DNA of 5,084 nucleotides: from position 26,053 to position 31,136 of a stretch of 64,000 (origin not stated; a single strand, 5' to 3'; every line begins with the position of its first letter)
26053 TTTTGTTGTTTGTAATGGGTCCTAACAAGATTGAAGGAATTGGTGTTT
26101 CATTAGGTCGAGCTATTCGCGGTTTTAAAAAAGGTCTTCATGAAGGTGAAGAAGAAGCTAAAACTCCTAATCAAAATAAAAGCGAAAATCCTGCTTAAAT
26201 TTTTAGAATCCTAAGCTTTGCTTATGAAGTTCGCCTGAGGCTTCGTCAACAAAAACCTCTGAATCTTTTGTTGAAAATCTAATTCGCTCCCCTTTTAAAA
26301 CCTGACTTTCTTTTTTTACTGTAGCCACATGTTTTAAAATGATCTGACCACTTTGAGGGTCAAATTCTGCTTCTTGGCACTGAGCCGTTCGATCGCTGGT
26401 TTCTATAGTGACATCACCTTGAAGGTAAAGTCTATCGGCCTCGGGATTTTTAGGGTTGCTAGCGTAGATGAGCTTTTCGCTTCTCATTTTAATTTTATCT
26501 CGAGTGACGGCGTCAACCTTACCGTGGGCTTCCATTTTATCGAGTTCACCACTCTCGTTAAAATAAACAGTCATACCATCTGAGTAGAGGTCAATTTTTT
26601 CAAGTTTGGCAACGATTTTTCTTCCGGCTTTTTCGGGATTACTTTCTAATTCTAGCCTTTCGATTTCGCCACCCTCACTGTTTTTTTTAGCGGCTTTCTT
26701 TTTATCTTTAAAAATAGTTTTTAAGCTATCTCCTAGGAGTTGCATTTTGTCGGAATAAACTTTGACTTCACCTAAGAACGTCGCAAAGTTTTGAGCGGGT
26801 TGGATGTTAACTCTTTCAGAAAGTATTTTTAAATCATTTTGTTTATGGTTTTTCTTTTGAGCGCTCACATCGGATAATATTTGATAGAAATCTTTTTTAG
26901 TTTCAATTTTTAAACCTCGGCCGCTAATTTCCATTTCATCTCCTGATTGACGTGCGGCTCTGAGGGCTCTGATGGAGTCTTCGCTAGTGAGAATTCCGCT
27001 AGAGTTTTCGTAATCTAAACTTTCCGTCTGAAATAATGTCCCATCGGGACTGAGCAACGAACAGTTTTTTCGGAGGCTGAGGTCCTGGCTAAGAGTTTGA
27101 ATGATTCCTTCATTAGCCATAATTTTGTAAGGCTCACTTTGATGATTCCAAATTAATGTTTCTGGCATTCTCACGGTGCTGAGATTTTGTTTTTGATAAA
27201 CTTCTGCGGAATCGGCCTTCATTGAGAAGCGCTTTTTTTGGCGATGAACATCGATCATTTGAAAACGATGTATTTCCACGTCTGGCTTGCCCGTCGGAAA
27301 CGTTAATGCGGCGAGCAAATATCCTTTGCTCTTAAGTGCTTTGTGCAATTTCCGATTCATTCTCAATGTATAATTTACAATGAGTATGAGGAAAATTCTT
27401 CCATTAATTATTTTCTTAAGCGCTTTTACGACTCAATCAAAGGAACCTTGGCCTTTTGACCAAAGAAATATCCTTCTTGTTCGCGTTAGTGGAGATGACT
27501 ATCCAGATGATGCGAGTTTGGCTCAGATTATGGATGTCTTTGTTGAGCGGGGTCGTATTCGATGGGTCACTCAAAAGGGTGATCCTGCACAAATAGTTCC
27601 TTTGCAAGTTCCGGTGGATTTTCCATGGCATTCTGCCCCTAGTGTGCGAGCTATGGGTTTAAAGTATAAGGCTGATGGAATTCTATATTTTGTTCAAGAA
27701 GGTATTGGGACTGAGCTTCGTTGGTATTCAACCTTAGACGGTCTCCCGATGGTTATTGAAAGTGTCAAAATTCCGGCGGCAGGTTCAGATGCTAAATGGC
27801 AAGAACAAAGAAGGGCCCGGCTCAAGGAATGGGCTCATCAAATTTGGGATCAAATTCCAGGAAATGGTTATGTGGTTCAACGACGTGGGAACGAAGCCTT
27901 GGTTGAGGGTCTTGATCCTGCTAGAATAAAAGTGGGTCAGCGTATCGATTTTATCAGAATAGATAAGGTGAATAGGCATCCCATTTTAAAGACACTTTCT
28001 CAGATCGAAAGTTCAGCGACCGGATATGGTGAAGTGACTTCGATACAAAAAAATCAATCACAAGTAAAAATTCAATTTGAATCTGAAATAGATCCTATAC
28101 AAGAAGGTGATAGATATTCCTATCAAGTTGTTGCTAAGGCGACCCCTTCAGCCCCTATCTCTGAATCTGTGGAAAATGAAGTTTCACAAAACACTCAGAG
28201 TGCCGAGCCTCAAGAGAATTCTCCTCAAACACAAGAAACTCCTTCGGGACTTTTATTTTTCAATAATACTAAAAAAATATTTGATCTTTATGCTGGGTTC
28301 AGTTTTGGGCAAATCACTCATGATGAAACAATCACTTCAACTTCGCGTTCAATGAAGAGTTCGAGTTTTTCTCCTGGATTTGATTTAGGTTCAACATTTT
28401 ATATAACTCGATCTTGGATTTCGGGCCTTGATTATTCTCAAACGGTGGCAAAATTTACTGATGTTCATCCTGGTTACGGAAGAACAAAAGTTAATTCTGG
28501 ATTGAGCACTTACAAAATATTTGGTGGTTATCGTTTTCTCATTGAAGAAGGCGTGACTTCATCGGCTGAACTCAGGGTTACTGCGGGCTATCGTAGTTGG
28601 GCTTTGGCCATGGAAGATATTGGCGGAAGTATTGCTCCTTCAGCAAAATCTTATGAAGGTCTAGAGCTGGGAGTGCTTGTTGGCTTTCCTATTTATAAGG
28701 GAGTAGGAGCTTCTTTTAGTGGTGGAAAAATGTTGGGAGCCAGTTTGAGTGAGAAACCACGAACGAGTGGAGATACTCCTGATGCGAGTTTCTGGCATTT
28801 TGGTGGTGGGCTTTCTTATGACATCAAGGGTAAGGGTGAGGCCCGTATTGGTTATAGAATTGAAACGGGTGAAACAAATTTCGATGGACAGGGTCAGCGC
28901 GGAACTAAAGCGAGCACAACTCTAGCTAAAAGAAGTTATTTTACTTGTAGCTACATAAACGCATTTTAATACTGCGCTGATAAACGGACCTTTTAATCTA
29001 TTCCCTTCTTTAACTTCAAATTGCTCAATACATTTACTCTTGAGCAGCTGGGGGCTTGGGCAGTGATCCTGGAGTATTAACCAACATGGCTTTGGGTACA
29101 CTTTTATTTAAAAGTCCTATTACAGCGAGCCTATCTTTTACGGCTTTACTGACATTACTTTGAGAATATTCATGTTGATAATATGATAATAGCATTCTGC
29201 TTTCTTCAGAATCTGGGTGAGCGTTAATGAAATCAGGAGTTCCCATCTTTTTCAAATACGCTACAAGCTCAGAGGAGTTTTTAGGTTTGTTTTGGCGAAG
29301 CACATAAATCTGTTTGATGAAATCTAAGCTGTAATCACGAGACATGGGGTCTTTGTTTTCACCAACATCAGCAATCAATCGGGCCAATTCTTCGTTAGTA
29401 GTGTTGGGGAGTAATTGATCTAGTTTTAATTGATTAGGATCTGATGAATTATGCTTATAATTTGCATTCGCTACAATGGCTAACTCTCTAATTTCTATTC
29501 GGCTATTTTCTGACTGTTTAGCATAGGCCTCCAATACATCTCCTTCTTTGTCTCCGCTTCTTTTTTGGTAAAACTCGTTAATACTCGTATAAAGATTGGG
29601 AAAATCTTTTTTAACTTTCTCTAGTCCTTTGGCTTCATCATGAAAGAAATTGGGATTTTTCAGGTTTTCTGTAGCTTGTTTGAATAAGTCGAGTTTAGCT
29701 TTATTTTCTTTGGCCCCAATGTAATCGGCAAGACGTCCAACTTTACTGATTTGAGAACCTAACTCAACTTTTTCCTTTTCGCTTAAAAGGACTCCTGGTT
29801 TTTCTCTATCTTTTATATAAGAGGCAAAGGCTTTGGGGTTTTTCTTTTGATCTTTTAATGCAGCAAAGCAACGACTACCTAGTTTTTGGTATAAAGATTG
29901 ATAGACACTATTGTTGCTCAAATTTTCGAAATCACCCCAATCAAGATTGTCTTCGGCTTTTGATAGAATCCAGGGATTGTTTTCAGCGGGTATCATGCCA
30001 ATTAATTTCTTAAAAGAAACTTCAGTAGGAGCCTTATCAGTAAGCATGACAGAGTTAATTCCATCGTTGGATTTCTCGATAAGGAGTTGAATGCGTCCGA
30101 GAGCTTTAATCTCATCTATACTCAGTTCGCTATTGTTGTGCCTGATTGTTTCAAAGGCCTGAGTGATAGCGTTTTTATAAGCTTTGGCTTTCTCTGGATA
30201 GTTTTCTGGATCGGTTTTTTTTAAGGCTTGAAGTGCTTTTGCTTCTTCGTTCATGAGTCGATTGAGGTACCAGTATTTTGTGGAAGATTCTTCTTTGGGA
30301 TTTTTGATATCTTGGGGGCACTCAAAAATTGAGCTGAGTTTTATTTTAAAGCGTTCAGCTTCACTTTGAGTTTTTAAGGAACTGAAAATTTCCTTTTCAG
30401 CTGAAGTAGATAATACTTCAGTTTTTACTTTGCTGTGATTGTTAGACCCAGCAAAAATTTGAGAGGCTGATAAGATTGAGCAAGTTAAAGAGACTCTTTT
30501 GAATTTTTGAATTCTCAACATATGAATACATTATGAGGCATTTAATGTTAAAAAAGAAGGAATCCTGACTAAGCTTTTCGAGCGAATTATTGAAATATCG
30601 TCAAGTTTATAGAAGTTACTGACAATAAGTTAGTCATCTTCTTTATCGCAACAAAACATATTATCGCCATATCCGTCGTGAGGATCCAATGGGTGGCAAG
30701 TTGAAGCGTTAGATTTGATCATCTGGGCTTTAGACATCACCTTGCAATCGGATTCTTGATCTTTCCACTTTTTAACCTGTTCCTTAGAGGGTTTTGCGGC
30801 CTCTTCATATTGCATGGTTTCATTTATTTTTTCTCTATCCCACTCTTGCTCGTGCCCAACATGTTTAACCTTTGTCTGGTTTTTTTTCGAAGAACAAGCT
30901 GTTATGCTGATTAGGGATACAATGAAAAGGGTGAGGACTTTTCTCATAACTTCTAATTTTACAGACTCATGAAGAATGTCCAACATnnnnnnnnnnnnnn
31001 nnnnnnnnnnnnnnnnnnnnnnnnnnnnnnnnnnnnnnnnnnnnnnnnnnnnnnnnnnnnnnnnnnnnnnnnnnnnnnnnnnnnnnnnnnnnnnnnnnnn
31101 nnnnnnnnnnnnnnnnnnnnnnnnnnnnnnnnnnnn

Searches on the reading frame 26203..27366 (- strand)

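Call 72: search_protein_families(library=pfam, proteins=[window:26203-27366:-], max_evalue=0.001)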
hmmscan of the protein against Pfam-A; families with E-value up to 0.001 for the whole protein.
window:26203-27366:- (387 aa): 4 families
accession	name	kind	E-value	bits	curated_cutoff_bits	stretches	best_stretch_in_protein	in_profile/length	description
PF03968.19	LptD_N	-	3e-15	56.9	20.4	1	278-368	16-111/113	LptA/(LptD N-terminal domain) LPS transport protein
PF06835.18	LptC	-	2e-11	44.3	21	1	27-169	31-172/175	Lipopolysaccharide-assembly, LptC-related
PF13100.11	OstA_2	-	9.8e-06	25.7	21.2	0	245-336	23-105/158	OstA-like protein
PF23104.1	Zf-C2H2_ZNF451_6th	-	0.00059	20.3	27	0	370-386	9-25/25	Sixth Zinc fingers C2H2 type, ZNF451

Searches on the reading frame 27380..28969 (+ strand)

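Call 72: search_protein_families(library=pfam, proteins=[window:27380-28969:+], max_evalue=0.001)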
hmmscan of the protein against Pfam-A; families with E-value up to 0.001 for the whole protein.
window:27380-28969:+ (529 aa): 1 family
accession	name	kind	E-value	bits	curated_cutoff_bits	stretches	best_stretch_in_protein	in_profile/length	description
PF13505.12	OMP_b-brl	-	0.00059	20.5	28.7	0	282-358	82-156/175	Outer membrane protein beta-barrel domain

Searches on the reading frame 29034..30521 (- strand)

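Call 3: search_protein_families(library=pfam, proteins=[window:29034-30521:-], max_evalue=1)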
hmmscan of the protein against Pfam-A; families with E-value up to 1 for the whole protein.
window:29034-30521:- (495 aa): 3 families
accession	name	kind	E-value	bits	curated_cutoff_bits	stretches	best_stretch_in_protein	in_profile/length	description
PF10280.14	Med11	-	0.067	14.1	26.9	1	88-146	16-76/120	Mediator complex protein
PF07106.19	TBPIP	-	0.097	13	22.8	1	406-426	9-29/62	TBPIP/Hop2 winged helix domain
PF07554.19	FIVAR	-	0.71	11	29.2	1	101-139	17-57/71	FIVAR domain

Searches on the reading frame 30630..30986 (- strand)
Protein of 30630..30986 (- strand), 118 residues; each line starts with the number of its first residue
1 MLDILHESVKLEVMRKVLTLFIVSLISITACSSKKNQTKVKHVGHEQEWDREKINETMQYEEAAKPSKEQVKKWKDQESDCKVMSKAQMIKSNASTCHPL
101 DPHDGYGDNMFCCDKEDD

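Call 3: search_protein_families(library=pfam, proteins=[window:30630-30986:-], max_evalue=1)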
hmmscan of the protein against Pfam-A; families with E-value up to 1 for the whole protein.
window:30630-30986:- (118 aa): 6 families
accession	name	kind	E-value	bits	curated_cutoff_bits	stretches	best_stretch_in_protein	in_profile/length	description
PF15103.11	G0-G1_switch_2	-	0.05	14.5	27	1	7-89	22-99/105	G0/G1 switch protein 2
PF10108.15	DNA_pol_B_exo2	-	0.051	13.7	24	1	22-92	8-76/213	Predicted 3'-5' exonuclease related to the exonuclease domain of PolB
PF10052.14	DUF2288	-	0.11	13.1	25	1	50-82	47-79/91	Protein of unknown function (DUF2288)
PF20363.3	DUF6658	-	0.13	12.5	27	1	10-38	9-39/178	Family of unknown function (DUF6658)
PF24871.1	Piezo_TM1-24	-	0.19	10.6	28.8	1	18-85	101-167/682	Piezo TM1-24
PF25453.1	DUF7898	-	0.25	12.3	27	1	62-95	44-77/80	Domain of unknown function (DUF7898)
